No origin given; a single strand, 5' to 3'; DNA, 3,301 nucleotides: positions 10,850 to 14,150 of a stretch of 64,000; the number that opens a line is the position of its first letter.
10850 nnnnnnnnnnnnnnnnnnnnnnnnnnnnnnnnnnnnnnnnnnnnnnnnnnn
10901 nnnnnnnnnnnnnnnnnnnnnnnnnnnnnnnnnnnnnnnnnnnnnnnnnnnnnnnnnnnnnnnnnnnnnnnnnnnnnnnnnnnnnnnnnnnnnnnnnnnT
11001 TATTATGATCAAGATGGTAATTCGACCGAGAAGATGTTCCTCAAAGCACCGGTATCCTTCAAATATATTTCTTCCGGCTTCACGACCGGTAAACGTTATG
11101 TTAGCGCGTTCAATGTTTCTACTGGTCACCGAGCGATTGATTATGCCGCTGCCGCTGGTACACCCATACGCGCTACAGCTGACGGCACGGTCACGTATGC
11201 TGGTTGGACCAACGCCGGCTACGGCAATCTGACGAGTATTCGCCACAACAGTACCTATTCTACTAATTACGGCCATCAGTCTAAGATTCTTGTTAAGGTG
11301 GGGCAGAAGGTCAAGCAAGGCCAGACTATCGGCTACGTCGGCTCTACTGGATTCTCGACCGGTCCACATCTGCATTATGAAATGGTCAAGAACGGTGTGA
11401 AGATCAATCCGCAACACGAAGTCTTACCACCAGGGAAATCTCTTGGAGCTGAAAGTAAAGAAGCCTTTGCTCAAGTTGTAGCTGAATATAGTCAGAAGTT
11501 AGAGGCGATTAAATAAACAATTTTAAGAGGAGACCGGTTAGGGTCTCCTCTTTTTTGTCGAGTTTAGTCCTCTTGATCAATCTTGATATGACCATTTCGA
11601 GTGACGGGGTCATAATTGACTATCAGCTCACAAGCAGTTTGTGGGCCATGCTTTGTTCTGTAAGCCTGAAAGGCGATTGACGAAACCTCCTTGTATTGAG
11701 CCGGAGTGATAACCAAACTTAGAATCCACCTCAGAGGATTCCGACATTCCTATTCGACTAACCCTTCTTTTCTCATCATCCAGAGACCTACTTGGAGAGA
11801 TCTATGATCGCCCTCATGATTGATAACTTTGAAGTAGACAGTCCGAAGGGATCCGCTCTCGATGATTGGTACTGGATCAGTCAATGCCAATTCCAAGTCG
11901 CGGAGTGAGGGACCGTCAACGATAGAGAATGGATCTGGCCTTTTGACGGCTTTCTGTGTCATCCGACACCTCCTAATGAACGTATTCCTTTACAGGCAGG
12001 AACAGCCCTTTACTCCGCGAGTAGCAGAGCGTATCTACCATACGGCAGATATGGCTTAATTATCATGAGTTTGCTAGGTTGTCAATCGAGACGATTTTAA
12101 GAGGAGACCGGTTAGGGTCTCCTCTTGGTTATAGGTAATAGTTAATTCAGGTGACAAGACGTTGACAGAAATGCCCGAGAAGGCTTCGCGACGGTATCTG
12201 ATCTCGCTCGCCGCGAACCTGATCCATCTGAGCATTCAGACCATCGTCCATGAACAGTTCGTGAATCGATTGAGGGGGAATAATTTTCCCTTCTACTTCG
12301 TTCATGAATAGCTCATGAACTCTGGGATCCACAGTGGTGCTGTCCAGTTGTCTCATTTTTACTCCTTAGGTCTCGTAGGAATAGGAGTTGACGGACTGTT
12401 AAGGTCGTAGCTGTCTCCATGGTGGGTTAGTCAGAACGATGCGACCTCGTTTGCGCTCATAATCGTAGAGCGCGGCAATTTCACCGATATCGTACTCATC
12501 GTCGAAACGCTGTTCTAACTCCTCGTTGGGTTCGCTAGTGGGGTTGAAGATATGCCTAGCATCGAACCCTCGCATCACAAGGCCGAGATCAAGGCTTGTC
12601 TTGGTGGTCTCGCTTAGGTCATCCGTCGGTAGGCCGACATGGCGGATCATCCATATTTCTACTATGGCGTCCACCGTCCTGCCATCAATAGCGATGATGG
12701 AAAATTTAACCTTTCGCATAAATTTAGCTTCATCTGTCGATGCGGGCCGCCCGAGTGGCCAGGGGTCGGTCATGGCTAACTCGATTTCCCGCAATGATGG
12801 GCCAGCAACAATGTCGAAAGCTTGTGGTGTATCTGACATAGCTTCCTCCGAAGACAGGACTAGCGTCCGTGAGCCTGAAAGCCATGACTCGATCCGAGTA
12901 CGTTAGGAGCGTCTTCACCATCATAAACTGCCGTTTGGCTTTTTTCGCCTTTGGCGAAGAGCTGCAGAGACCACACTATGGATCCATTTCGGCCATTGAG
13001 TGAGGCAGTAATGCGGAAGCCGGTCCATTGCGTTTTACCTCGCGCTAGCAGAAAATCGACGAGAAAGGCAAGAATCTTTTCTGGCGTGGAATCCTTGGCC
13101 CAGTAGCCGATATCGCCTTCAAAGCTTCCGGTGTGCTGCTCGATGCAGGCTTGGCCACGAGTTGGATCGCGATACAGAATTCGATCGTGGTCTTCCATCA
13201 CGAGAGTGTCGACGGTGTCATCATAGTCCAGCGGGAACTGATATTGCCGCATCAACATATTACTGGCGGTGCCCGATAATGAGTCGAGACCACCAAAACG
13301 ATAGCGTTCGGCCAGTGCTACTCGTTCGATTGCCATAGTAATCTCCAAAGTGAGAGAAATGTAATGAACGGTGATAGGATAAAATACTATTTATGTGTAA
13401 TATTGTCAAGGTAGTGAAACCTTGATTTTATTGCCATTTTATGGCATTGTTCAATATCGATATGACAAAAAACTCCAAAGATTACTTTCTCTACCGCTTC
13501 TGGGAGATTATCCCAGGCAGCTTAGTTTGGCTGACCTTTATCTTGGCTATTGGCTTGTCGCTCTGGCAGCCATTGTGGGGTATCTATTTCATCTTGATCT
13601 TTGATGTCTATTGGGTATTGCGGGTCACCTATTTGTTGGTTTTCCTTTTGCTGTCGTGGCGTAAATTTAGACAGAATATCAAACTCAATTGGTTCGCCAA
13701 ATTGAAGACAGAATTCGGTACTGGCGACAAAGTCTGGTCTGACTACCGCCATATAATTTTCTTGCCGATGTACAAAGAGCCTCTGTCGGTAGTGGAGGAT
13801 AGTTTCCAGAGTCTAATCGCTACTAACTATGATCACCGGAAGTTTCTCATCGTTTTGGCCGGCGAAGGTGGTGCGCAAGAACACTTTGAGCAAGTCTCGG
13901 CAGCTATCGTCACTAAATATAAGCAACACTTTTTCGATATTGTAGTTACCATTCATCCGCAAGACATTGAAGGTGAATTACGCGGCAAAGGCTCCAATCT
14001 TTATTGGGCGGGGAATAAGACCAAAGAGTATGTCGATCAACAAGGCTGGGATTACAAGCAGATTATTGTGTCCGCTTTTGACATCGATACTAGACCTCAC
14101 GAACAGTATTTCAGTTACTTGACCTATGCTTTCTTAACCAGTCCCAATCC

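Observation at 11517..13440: GC-rich three-gene islet of unknown function with an internal partial duplication delimited by an identical terminator hairpin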

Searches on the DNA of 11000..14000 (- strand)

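Call 63: search_rna_families(source=window, start=11000, end=14000, threshold=evalue, max_evalue=1)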
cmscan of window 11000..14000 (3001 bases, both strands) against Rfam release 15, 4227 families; matches with E-value up to 1: 0.
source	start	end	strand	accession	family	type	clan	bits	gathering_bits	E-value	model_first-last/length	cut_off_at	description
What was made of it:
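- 11963..12051 (-): Structured 5' leader RNA of the 132-codon gene. P1 hairpin 12032-12051 (GUAU loop), P2 hairpin 12012-12030, possible H-type pseudoknot 11984-12008, and SD AGGAGG within 11967-11975. No Rfam match (call 63).
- On Any described RNA family (Rfam 15): There were no matches at E<=1 in 11000-14000 (call 63).
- Closest known: Cis-regulatory 5' leader RNAs. Different: No match to any of 4227 Rfam families at E<=1 (call 63).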

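Call 109: build_rna_model(alignment_id=A6)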
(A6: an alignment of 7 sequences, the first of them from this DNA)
Model R1 built from alignment A6 (7 sequences, 121 columns); structure: RNAalifold consensus.
model positions 107; base pairs 17; branch points 1; effective number of sequences 2.25; information 0.59 bits per position. Calibrated on 0.2 Mb of random sequence (short: E-values are rough).
structure used (alignment columns):
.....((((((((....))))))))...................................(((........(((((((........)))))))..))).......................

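Call 110: search_with_rna_model(model_id=R1, sources=[window, L085, L090, L019, L024, L004, L020, L025, L009, L001, L002, L088], max_evalue=10, show_alignments=0)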
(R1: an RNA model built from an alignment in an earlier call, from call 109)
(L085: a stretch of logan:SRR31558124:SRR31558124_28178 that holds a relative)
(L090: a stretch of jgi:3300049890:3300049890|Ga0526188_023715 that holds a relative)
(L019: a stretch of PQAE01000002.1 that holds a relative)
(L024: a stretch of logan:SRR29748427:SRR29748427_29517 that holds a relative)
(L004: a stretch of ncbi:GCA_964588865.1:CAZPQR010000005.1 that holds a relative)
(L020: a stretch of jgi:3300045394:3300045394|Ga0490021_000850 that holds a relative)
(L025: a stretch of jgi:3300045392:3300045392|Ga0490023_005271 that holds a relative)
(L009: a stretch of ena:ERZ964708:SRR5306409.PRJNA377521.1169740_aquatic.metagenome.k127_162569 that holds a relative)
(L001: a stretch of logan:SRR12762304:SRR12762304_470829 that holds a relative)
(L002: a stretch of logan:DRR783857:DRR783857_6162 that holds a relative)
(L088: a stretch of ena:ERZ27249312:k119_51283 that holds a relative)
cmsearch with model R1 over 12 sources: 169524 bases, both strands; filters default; matches with E-value up to 10: 9.
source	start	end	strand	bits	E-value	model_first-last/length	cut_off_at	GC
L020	5898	6003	+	117.1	5.5e-26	1-107/107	no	0.53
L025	101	206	+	110.2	2.4e-24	1-107/107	no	0.52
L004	9899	10003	+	99.5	8.9e-22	1-107/107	no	0.5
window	11960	12055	-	73.7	1.3e-15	1-107/107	no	0.51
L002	11282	11377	+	73.7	1.3e-15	1-107/107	no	0.51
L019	5848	5967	+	72.2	3.1e-15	1-107/107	no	0.54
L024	5902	6003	+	49.6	8e-10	1-107/107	no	0.52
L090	122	193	+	22.1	0.0031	1-107/107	no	0.51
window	33737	33827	+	12.7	0.54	1-107/107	no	0.53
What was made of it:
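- The covariance model finds an untrained leader in L090 at E=0.003 (call 110).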

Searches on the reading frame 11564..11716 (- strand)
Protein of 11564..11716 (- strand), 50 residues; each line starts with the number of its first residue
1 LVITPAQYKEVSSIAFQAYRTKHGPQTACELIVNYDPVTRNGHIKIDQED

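Call 7: search_protein_families(library=pfam, proteins=[window:11564-11716:-], max_evalue=1)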
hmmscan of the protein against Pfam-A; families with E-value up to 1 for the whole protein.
window:11564-11716:- (50 aa): 0 families

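Call 8: search_protein_families(library=padloc, proteins=[window:11564-11716:-], max_evalue=1)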
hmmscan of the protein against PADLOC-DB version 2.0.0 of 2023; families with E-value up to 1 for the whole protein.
window:11564-11716:- (50 aa): 0 families

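Call 9: search_protein_families(library=phrogs, proteins=[window:11564-11716:-], max_evalue=1)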
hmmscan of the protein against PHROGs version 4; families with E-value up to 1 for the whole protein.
window:11564-11716:- (50 aa): 0 families

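Call 10: search_protein_families(library=ncbifam, proteins=[window:11564-11716:-], max_evalue=1)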
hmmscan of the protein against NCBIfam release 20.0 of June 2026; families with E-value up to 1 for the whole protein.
window:11564-11716:- (50 aa): 0 families

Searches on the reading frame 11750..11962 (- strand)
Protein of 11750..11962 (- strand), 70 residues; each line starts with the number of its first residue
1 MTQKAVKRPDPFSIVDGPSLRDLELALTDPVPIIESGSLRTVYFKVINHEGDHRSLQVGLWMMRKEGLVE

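Call 7: search_protein_families(library=pfam, proteins=[window:11750-11962:-], max_evalue=1)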
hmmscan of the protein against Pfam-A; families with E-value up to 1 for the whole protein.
window:11750-11962:- (70 aa): 0 families

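Call 8: search_protein_families(library=padloc, proteins=[window:11750-11962:-], max_evalue=1)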
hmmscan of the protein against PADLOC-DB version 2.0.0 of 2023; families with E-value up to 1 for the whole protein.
window:11750-11962:- (70 aa): 0 families

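Call 9: search_protein_families(library=phrogs, proteins=[window:11750-11962:-], max_evalue=1)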
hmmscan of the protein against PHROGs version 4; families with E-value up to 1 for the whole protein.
window:11750-11962:- (70 aa): 0 families

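Call 10: search_protein_families(library=ncbifam, proteins=[window:11750-11962:-], max_evalue=1)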
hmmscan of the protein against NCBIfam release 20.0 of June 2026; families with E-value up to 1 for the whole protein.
window:11750-11962:- (70 aa): 0 families

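Call 73: find_encoding_contigs(protein=window:11750-11962:-, flank=3000, max_places=5)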
Protein window:11750-11962:- (70 aa): no gene with exactly this product is on record in the collection.

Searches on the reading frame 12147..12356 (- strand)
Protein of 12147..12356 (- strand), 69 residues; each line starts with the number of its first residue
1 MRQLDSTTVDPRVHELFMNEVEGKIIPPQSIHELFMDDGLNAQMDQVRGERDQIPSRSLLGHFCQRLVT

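Call 7: search_protein_families(library=pfam, proteins=[window:12147-12356:-], max_evalue=1)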
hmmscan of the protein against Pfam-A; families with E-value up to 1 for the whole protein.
window:12147-12356:- (69 aa): 0 families

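Call 8: search_protein_families(library=padloc, proteins=[window:12147-12356:-], max_evalue=1)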
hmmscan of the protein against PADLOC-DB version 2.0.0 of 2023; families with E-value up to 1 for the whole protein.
window:12147-12356:- (69 aa): 0 families

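Call 9: search_protein_families(library=phrogs, proteins=[window:12147-12356:-], max_evalue=1)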
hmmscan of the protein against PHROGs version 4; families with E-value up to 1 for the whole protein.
window:12147-12356:- (69 aa): 1 family
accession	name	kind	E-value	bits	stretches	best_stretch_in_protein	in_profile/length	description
phrog_24758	-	unknown function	0.31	12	0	21-37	12-27/53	-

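Call 10: search_protein_families(library=ncbifam, proteins=[window:12147-12356:-], max_evalue=1)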
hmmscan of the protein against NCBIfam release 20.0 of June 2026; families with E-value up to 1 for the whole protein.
window:12147-12356:- (69 aa): 0 families
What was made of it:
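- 12147..12356 (-): 69-aa gene of unknown function. Among the loci examined it is present only in the closest strains (window, L001, L002). It lies between the 146-aa gene and the hairpin. No family hit (calls 7-10).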
